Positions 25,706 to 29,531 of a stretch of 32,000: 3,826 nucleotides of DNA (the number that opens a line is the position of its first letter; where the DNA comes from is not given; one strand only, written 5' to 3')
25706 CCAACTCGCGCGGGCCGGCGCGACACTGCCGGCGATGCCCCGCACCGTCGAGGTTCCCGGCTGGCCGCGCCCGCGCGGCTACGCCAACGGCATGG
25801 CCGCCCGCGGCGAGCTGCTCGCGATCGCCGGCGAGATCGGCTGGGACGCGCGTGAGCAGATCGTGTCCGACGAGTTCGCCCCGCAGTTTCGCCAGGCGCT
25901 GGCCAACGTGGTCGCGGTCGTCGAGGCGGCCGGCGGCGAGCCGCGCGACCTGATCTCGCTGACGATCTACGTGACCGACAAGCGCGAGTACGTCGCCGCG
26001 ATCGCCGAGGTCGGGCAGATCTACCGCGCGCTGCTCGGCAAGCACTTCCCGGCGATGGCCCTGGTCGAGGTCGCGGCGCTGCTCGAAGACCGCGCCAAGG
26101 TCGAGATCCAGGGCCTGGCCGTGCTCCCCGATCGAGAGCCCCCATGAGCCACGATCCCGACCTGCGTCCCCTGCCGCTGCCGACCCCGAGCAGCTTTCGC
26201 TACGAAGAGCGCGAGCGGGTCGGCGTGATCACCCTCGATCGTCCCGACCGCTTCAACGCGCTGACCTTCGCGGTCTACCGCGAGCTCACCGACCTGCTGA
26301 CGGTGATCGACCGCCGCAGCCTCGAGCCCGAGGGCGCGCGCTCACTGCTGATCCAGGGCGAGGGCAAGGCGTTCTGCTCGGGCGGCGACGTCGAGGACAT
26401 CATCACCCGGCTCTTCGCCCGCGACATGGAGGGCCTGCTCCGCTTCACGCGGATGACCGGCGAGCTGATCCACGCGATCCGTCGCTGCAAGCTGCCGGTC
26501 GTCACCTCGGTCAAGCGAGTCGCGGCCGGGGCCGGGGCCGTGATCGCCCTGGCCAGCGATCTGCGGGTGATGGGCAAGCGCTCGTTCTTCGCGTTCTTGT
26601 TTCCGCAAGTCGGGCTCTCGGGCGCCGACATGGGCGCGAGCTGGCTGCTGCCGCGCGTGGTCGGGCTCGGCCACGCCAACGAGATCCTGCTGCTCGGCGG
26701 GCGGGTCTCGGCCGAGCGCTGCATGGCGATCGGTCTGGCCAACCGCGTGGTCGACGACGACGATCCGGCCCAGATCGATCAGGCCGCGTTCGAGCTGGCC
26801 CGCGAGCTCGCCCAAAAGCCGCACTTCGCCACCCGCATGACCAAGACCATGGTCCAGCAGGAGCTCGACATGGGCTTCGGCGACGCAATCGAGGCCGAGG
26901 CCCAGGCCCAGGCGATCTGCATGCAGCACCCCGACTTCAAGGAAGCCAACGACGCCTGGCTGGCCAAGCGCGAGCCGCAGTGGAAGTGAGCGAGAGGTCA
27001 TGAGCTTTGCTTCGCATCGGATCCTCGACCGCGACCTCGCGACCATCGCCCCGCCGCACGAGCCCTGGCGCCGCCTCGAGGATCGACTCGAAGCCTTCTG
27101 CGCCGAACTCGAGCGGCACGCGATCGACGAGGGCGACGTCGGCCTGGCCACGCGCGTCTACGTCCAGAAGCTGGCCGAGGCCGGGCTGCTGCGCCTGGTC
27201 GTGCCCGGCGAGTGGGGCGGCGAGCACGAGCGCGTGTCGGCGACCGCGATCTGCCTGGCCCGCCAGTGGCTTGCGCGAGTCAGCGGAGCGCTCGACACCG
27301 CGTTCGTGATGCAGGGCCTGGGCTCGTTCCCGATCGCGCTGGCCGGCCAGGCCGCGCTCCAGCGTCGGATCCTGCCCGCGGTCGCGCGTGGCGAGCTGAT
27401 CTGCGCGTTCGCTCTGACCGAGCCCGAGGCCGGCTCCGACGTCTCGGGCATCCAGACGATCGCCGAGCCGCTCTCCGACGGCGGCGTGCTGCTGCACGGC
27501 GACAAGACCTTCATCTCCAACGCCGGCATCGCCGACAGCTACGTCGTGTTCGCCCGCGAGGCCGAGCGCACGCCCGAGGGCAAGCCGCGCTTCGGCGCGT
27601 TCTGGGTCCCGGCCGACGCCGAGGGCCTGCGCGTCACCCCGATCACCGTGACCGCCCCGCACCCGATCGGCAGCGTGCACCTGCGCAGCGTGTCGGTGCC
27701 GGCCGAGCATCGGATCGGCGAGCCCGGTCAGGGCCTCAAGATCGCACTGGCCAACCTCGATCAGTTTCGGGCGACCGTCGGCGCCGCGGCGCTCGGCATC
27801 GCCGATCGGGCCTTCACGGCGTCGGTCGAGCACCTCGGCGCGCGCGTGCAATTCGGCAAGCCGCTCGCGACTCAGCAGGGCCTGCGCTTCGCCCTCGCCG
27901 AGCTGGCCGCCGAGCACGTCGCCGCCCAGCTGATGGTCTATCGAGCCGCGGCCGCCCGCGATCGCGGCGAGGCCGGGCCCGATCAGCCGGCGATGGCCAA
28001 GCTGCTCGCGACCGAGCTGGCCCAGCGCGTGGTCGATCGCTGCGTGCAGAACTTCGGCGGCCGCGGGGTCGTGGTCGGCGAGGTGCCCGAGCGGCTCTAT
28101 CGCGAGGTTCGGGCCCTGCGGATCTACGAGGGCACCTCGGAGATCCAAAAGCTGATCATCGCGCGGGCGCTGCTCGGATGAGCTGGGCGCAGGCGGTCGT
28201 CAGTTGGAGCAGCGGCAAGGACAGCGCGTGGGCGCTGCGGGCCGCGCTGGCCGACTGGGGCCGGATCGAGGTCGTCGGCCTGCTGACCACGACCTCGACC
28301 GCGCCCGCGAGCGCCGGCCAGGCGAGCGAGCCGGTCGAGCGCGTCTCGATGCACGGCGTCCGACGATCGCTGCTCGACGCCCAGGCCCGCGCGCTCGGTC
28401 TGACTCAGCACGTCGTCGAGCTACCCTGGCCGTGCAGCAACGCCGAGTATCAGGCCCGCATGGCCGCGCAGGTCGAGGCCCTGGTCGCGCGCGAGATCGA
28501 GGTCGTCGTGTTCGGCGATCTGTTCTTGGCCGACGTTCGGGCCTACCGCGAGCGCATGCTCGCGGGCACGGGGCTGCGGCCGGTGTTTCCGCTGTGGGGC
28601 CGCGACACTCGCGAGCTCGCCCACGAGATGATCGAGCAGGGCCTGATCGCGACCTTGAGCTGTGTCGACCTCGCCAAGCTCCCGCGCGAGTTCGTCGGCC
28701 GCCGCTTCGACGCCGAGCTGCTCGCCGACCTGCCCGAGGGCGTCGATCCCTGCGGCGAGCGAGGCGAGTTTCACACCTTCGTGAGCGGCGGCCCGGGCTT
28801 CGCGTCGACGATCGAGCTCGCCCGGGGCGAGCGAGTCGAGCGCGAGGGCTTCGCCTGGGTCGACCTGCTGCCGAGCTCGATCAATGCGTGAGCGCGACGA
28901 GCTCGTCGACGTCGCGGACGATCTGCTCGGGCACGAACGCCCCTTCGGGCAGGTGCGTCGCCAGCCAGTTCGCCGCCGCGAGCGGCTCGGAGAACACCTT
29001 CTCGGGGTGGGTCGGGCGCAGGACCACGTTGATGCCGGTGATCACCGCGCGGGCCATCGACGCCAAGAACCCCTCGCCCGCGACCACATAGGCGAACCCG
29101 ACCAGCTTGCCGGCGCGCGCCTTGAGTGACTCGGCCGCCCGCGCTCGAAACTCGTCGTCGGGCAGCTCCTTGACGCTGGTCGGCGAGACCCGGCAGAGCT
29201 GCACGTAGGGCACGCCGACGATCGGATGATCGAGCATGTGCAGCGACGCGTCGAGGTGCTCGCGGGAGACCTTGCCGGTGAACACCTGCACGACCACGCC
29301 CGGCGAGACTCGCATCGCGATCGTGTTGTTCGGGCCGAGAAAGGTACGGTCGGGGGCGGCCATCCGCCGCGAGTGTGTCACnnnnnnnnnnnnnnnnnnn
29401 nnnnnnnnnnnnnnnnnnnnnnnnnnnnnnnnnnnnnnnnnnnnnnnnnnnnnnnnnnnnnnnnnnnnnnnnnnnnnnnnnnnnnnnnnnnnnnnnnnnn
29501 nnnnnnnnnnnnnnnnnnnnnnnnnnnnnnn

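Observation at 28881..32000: Divergent SEFIR/TIR-CHAT effector and Cys-less-CHAT/STAND NTPase pair: candidate uncharacterised NLR-like conflict system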

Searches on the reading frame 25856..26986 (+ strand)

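Call 95: search_protein_families(library=pfam, proteins=[window:25856-26986:+], max_evalue=0.00001)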
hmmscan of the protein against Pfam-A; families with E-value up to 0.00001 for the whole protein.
window:25856-26986:+ (377 aa): 2 families
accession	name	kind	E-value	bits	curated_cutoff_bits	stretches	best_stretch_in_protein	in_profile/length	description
PF00378.25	ECH_1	-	2.4e-40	138.9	27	1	118-377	2-249/251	Enoyl-CoA hydratase/isomerase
PF16113.10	ECH_2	-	1.3e-28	101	27.2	1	122-311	1-184/335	Enoyl-CoA hydratase/isomerase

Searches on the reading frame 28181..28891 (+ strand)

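Call 3: search_protein_families(library=pfam, proteins=[window:28181-28891:+], max_evalue=1)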
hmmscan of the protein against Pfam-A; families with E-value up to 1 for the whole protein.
window:28181-28891:+ (236 aa): 2 families
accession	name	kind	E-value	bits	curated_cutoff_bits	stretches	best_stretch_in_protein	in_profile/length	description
PF01902.24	Diphthami_syn_2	-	6.8e-27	94.9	23.2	1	5-224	3-209/219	Diphthamide synthase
PF22757.1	GeBP-like_C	-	0.033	14.5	27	1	62-120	5-63/68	Glabrous-enhancer-binding protein-like family, C-terminal domain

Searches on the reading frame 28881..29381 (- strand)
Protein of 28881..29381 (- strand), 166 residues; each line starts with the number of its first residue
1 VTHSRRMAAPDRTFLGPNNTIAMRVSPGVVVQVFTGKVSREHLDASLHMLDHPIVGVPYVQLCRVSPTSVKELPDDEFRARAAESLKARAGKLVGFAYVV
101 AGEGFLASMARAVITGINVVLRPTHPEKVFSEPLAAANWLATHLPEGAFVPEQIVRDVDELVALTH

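Call 3: search_protein_families(library=pfam, proteins=[window:28881-29381:-], max_evalue=1)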
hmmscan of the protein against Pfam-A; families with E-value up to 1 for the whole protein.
window:28881-29381:- (166 aa): 1 family
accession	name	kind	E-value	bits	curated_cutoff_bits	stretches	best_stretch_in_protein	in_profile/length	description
PF22911.1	PRAS_NT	-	0.055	14.3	27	1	92-120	35-63/68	Proline-rich AKT1 substrate 1, N-terminal domain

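Call 4: search_protein_families(library=padloc, proteins=[window:28881-29381:-], max_evalue=1)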
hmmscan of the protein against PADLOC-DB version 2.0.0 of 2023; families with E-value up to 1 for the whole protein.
window:28881-29381:- (166 aa): 0 families

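Call 52: search_protein_representatives(protein=window:28881-29378:-)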
Query: 165 residues. Proteins with E-value up to 0.001 (for the whole library): 448; up to 1e-10: 14; up to 1e-30: 2. The best 150 are listed.
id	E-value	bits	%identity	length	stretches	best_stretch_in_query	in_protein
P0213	3.6e-61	222.0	64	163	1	6-164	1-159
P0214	6.8e-34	133.4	46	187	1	9-162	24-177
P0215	1.6e-29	119.2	42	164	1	7-163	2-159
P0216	4.8e-28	114.4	41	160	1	11-163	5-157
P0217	7.5e-25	104.0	43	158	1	13-161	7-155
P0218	2.0e-22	96.1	41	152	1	20-163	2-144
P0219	1.6e-20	90.0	32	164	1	12-160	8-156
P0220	1.3e-14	70.8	33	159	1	19-163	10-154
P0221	2.0e-14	70.2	31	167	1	13-152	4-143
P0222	3.2e-14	69.5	32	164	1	17-159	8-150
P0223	4.4e-13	65.8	44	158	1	70-159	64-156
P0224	3.4e-12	62.9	30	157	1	13-154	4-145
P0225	1.2e-11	61.1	35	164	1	10-117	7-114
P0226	5.2e-11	59.1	32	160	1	18-162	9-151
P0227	3.0e-10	56.6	42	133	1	77-159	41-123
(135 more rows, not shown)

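Call 54: search_protein_families(library=pfam, alignment_id=A3, max_evalue=0.01)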
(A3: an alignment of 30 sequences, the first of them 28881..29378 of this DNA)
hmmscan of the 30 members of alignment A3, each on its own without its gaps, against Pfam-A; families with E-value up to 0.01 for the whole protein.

A. member 1, window:28881-29378:- (165 aa): 0 families

B. families by the number of members that match (of 30 scanned): 2 families
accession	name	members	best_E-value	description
PF11964.13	SpoIIAA-like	1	0.00014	SpoIIAA-like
PF25056.1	DUF7793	1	0.0017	Domain of unknown function (DUF7793)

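Call 55: search_solved_structures(query=A3, max_evalue=1)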
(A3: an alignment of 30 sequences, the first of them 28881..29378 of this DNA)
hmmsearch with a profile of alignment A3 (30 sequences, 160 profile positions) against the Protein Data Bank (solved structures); distinct sequences matched with E-value up to 1: 9.
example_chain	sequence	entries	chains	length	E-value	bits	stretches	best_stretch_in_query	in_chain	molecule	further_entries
7suk_LF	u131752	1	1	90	0.22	14.6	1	39-89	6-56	40S ribosomal protein S24-A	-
2oyy_A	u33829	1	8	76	0.36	13.9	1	44-93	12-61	Hexameric cytochrome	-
3j16_D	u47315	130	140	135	0.38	13.8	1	39-88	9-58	40S ribosomal protein S24-A | 40S ribosomal protein S24 | eS24 (yeast S24)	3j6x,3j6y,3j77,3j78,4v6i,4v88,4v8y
6q8y_d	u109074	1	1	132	0.39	13.8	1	39-88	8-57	40S ribosomal protein S24-A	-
4u3m_D4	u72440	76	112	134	0.4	13.8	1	39-88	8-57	40S ribosomal protein S24-A | ES24 | Small ribosomal subunit protein eS24A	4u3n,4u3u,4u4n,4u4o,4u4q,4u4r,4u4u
7pzy_Z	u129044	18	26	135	0.42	13.7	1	39-88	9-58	40S ribosomal protein S24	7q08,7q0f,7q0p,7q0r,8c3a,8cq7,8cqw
9spj_ZQ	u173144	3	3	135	0.51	13.4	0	39-88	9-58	40S ribosomal protein S24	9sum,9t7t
3j80_Y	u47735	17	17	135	0.52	13.4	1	39-89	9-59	eS24 | 40S ribosomal protein S24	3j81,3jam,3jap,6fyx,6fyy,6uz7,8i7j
5it7_Y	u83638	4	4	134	0.53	13.3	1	39-89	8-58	40S ribosomal protein S24 | Ribosomal protein eS24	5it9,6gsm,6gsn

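Call 56: search_protein_families(library=ncbifam, proteins=[window:28881-29378:-, P0213, P0214, P0215], max_evalue=0.01)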
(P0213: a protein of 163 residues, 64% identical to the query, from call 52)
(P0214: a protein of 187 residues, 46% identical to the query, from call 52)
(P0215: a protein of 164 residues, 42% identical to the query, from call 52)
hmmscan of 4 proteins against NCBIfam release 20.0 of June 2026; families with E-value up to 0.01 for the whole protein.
window:28881-29378:- (165 aa): 0 families

P0213 (163 aa): 0 families

P0214 (187 aa): 0 families

P0215 (164 aa): 0 families

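Call 74: predict_structure(alignment_id=A3)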
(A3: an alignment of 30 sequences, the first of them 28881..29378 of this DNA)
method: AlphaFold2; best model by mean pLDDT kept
length: 165 residues; sequences in the alignment: 30
mean_pLDDT: 91.2   pTM: 0.86
mean pLDDT of the five models: 91.2, 91.0, 90.5, 90.4, 89.8
residues with pLDDT >= 90: 125; 70-90: 30; 50-70: 6; < 50: 4
segments of 3 or more residues with pLDDT < 50: 4-6
pLDDT, mean of each block of 10 residues (from residue 1): 54 94 97 91 92 96 91 82 91 97 93 90 95 98 96 98 96
secondary structure, 60 per line:
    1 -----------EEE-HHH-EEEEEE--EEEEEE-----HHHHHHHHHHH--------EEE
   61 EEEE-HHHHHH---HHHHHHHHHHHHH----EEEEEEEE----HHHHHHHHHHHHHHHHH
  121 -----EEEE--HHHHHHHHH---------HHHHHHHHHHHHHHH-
elements in order: E12-14 E20-25 E28-33 H39-49 E58-64 H66-71 H75-87 E92-99 H104-120 E126-129 H132-140 H150-164

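Call 80: fold_search(model_id=the predicted structure, library=pdb)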
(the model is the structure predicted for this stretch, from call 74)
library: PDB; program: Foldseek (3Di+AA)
matches with E <= 10: 386; with E <= 0.001: 0
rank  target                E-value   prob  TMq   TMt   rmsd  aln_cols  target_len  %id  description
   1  2q3l_A                5.6e-03  0.99  0.45  0.57   5.2       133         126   17  CRYSTAL STRUCTURE OF AN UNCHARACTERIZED PROTEIN FROM DUF3478 FAMILY WITH A SPOIIAA-LIKE FOLD (SHEW_3102) FROM SHEWANEL (released 2007-06-12)
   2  8ih8_B                3.2e-02  0.97  0.45  0.59   4.3       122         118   15  anti-sigmaF factor and Anti-sigmaF factor antagonist complex(usfx-RsfB) (released 2024-02-28)
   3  3bip_B                6.1e-02  0.25  0.26  0.14   7.5       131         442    7  Crystal structure of yeast Spt16 N-terminal Domain (released 2007-12-18)
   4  7zg9_B                6.9e-02  0.77  0.45  0.29   6.2       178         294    8  Structure of yeast Sec14p with himbacine (released 2023-01-25)
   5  2a1i                  7.8e-02  0.51  0.34  0.41  10.5       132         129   11  Crystal Structure of the Central Domain of Human ERCC1 (released 2005-08-02)
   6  2d4q_A                9.5e-02  0.75  0.48  0.34   6.2       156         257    8  Crystal structure of the Sec-PH domain of the human neurofibromatosis type 1 protein (released 2006-03-07)
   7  4qtp_D                1.1e-01  0.84  0.43  0.57   4.4       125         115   19  Crystal Structure of an Anti-sigma Factor Antagonist from Mycobacterium paratuberculosis (released 2014-07-16)
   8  8ih8_A                1.4e-01  0.84  0.46  0.61   4.1       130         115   15  anti-sigmaF factor and Anti-sigmaF factor antagonist complex(usfx-RsfB) (released 2024-02-28)
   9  9iar_A                1.7e-01  0.41  0.36  0.14   5.7       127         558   15  Sulfate transporter SLC26A11 in nanodiscs with nanobody Nb11 (released 2026-03-04)
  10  5bo9_A                1.9e-01  0.21  0.32  0.22  11.0       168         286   12  Structure of human sialyltransferase ST8SiaIII in complex with CMP-3FNeu5Ac and Sia-6S-LacNAc (released 2015-07-15)
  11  9ias_A                2.1e-01  0.69  0.44  0.16   4.5       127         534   17  Sulfate transporter SLC26A11 in nanodiscs with nanobody Nb4 (released 2026-03-04)
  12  6gs2_D                2.2e-01  0.35  0.38  0.20   8.1       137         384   13  Crystal Structure of the GatD/MurT Enzyme Complex from Staphylococcus aureus (released 2018-09-05)
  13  8y0w_Lz               2.2e-01  0.10  0.23  0.20  12.4       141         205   11  dormant ribosome with eIF5A, eEF2 and SERBP1 (released 2024-02-07)
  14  4qtp_B                2.5e-01  0.69  0.46  0.60   5.0       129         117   19  Crystal Structure of an Anti-sigma Factor Antagonist from Mycobacterium paratuberculosis (released 2014-07-16)
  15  3ii0_C                2.5e-01  0.23  0.33  0.16  10.3       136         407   14  Crystal structure of human Glutamate oxaloacetate transaminase 1 (GOT1) (released 2009-08-11)
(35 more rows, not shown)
